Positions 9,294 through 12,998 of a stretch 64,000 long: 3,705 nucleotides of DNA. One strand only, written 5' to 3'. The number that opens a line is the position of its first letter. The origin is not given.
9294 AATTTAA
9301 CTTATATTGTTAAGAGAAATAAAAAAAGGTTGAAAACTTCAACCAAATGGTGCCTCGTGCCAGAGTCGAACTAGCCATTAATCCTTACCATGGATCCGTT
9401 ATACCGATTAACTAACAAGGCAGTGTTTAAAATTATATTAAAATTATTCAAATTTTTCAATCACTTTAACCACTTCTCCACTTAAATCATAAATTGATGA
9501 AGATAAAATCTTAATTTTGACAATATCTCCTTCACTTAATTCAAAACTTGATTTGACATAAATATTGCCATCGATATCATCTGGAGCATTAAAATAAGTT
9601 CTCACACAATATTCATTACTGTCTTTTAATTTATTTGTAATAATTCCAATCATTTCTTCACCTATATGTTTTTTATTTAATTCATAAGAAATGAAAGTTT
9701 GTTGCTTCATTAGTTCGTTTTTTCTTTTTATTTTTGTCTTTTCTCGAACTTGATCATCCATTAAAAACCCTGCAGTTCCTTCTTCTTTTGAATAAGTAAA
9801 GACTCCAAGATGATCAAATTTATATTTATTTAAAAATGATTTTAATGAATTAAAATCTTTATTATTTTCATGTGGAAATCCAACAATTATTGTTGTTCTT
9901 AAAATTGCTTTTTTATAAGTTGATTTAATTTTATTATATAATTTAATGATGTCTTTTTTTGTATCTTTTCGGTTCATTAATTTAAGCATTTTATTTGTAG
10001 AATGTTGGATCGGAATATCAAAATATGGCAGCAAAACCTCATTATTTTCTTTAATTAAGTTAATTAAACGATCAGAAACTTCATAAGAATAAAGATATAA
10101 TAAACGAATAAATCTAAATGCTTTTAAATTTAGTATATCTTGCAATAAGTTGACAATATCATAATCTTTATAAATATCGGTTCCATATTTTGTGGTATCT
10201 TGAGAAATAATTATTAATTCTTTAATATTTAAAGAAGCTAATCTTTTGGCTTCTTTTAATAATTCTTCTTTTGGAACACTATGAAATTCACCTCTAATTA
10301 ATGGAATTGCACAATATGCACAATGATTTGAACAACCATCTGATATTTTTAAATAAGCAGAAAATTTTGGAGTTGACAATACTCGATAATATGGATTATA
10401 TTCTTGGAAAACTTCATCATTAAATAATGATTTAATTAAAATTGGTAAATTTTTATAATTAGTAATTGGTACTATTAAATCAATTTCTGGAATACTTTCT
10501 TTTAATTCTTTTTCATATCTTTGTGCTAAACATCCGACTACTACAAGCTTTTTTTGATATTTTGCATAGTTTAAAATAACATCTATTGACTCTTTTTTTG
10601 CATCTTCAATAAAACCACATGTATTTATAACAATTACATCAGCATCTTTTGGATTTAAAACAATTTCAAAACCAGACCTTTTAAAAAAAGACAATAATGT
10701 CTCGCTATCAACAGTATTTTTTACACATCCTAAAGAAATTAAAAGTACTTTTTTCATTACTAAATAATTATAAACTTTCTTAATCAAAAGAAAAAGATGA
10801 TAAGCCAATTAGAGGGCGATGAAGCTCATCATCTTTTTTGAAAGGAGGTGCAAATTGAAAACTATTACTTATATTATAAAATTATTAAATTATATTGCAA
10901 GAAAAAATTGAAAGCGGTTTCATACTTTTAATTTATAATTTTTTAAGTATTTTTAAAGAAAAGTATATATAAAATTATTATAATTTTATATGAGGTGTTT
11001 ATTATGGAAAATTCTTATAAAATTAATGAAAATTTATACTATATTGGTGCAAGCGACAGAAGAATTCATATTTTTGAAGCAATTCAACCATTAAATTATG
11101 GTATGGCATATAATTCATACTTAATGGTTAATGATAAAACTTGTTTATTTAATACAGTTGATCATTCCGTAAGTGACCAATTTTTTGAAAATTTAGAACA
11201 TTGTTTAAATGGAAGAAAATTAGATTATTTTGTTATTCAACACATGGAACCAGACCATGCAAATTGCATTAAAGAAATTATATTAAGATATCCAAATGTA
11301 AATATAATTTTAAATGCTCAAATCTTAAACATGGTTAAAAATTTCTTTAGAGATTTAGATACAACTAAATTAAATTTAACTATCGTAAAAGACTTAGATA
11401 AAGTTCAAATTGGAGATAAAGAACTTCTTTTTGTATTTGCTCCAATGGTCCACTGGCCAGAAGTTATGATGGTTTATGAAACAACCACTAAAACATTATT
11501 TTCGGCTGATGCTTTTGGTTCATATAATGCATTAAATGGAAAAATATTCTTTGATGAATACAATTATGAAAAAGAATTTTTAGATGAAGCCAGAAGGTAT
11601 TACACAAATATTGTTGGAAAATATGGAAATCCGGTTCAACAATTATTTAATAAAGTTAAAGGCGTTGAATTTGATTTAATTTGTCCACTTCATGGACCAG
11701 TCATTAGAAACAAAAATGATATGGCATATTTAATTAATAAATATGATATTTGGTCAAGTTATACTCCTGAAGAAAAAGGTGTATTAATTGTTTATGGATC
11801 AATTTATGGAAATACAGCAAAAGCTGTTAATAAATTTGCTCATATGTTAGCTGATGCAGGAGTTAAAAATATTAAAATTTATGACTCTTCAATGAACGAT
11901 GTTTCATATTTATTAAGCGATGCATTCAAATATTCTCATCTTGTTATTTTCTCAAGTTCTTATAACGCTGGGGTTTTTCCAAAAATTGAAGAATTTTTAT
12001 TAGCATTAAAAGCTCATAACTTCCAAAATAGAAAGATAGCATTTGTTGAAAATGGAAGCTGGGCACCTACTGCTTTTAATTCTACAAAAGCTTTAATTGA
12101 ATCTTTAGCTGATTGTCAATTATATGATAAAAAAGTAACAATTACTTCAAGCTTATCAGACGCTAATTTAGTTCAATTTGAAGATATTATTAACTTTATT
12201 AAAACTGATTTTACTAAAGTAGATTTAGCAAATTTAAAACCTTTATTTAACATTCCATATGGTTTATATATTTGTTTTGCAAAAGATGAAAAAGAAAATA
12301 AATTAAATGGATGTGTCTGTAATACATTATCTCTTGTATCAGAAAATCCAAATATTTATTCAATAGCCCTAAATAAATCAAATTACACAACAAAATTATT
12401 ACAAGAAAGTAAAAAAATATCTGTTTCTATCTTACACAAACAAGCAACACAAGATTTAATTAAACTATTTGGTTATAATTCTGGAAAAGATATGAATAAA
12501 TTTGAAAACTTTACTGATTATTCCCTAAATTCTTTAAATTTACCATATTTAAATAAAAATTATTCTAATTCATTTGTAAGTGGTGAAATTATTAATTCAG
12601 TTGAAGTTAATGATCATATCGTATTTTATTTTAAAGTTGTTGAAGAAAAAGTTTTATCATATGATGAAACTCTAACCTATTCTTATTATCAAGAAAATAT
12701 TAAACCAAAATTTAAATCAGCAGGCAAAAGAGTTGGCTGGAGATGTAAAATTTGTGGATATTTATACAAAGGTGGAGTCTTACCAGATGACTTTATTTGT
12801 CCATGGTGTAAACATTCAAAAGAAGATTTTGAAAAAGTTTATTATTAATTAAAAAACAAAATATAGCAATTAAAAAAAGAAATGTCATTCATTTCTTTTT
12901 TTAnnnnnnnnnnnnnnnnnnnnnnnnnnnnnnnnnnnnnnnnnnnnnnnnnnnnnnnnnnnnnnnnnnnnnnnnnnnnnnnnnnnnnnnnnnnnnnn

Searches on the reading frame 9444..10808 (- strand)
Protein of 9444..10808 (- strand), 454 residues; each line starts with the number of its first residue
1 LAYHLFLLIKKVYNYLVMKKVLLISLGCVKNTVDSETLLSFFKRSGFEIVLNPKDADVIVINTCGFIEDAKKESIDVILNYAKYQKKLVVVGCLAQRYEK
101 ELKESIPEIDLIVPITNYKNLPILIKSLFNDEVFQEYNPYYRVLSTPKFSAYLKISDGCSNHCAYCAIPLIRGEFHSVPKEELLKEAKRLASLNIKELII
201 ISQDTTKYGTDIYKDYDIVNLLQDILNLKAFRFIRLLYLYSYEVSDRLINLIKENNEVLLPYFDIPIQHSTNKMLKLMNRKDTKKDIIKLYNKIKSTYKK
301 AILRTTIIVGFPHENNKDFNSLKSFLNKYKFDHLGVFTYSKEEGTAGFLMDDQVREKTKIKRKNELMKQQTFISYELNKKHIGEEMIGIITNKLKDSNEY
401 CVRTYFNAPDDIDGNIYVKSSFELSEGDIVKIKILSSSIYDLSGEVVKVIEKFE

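Call 53: search_protein_families(library=ncbifam, proteins=[window:9444-10808:-], max_evalue=1e-8)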
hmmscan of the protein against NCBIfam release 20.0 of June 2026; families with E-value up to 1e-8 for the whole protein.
window:9444-10808:- (454 aa): 9 families
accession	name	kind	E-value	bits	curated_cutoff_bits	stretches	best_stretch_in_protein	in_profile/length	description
TIGR01125.1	TIGR01125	equivalog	3.8e-130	434.8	356.95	1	20-444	1-432/432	30S ribosomal protein S12 methylthiotransferase RimO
TIGR00089.1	TIGR00089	subfamily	7.5e-108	361.1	251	1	20-444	1-429/429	MiaB/RimO family radical SAM methylthiotransferase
TIGR01579.1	MiaB-like-C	equivalog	4.7e-74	250.1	357.05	1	24-396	2-385/416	tRNA (N(6)-L-threonylcarbamoyladenosine(37)-C(2))-methylthiotransferase MtaB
TIGR01574.1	miaB-methiolase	equivalog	1.2e-62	212.4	355.3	1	24-409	5-406/437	tRNA (N6-isopentenyl adenosine(37)-C2)-methylthiotransferase MiaB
TIGR01578.1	MiaB-like-B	hypoth_equivalog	2.8e-58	197.7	314.7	1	20-447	1-421/421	tRNA (N(6)-L-threonylcarbamoyladenosine(37)-C(2))-methylthiotransferase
NF010916.0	PRK14336.1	equivalog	6.9e-47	160.1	606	1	18-451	1-417/418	tRNA (N6-isopentenyl adenosine(37)-C2)-methylthiotransferase MiaB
TIGR04014.1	B12_SAM_MJ_0865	equivalog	1.6e-12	46.9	360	1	150-334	160-341/434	methyl-coenzyme M reductase glutamine C-methyltransferase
TIGR04479.1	bcpD_PhpK_rSAM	subfamily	3.1e-11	42.4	600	1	150-332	241-412/504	PhpK family radical SAM P-methyltransferase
TIGR04013.1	B12_SAM_MJ_1487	hypoth_equivalog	1.6e-10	40.4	251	1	132-321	136-325/382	TIGR04013 family B12-binding domain/radical SAM domain-containing protein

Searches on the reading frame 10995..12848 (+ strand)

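Call 53: search_protein_families(library=ncbifam, proteins=[window:10995-12848:+], max_evalue=1e-8)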
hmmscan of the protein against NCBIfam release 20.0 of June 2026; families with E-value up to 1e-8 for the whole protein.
window:10995-12848:+ (617 aa): 3 families
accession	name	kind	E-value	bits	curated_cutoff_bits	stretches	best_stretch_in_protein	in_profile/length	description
NF008887.0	PRK11921.1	equivalog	2.2e-57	194.7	635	1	8-375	3-362/396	anaerobic nitric oxide reductase flavorubredoxin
NF003954.0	PRK05452.1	equivalog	3.6e-55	187.7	711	1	8-365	3-357/479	anaerobic nitric oxide reductase flavorubredoxin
NF000059.1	tet_redox_37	exception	1.1e-16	61.5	225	1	201-279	3-78/108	tetracycline resistance NADPH-dependent oxidoreductase Tet(37)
